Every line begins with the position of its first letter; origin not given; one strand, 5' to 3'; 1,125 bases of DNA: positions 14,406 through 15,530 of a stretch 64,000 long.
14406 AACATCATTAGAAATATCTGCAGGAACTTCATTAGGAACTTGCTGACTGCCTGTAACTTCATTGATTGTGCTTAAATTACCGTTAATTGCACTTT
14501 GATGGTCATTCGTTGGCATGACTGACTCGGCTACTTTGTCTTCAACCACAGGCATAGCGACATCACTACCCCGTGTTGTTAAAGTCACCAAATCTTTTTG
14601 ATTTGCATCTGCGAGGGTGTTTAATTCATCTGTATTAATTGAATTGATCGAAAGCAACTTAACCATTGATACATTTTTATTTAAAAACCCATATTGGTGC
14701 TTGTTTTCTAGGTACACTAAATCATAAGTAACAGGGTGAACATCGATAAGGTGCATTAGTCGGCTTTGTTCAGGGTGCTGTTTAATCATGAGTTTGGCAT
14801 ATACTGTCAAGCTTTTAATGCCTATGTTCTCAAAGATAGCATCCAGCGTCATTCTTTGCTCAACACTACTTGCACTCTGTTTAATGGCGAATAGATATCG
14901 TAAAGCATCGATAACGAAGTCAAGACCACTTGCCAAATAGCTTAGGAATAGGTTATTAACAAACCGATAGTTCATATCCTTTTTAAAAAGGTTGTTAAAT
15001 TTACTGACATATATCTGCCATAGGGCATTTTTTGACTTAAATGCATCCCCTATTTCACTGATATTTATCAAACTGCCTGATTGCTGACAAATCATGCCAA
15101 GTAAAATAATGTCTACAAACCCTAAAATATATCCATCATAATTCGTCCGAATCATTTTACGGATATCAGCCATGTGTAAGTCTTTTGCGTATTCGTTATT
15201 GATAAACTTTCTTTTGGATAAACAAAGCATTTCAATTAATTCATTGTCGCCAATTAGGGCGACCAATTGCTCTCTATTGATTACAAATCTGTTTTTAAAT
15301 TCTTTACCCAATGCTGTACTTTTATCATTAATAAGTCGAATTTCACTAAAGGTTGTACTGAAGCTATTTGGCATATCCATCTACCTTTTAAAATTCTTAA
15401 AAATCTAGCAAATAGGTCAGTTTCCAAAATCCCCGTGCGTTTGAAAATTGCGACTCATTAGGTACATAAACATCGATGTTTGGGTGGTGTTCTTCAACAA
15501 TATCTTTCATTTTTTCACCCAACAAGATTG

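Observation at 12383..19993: Type IVB (Dot/Icm or IncI-like) conjugation genes: lipoprotein, periplasmic protein, DotB-like ATPase and IcmT-like protein in the dotDCB/traHIJK order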

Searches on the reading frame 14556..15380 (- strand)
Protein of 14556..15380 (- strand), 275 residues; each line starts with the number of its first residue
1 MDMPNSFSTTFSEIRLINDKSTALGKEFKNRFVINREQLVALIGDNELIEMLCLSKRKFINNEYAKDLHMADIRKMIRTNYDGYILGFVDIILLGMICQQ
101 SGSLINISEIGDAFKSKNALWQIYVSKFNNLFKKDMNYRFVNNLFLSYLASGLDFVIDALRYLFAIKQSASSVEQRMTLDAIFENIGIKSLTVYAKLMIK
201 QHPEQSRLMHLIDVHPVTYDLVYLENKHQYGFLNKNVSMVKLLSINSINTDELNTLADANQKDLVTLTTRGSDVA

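Call 63: search_protein_representatives(protein=window:14556-15380:-)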
Query: 275 residues. Proteins with E-value up to 0.001 (for the whole library): 4; up to 1e-10: 1; up to 1e-30: 1. The best 4 are listed.
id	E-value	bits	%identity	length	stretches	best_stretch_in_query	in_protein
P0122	4.7e-113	393.4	98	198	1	3-188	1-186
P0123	2.8e-08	50.2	31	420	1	91-244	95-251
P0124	1.7e-06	44.4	28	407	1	67-243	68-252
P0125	4.3e-05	39.7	26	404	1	57-251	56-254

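Call 103: predict_structure(protein=window:14556-15380:-)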
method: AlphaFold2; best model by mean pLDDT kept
length: 275 residues; sequences in the alignment: 1
mean_pLDDT: 35.5   pTM: 0.25
mean pLDDT of the five models: 35.5, 35.3, 32.5, 31.2, 31.1
residues with pLDDT >= 90: 0; 70-90: 0; 50-70: 7; < 50: 268
segments of 3 or more residues with pLDDT < 50: 1-163, 165-172, 174-179, 185-231, 233-275
pLDDT, mean of each block of 10 residues (from residue 1): 25 27 34 34 36 32 31 31 32 34 35 34 36 33 36 42 45 48 46 39 37 37 38 41 36 37 25 25
secondary structure, 60 per line:
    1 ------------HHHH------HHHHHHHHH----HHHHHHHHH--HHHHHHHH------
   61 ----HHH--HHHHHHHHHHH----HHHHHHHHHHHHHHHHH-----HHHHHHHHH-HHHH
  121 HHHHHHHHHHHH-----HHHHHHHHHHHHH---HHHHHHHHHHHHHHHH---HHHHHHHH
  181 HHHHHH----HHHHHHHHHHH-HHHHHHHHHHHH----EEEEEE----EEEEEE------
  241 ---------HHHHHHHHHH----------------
elements in order: H13-16 H23-31 H36-44 H47-54 H70-80 H85-101 H107-115 H117-132 H138-150 H154-169 H173-186 H191-201 H203-214 E219-224 E229-234 H250-259
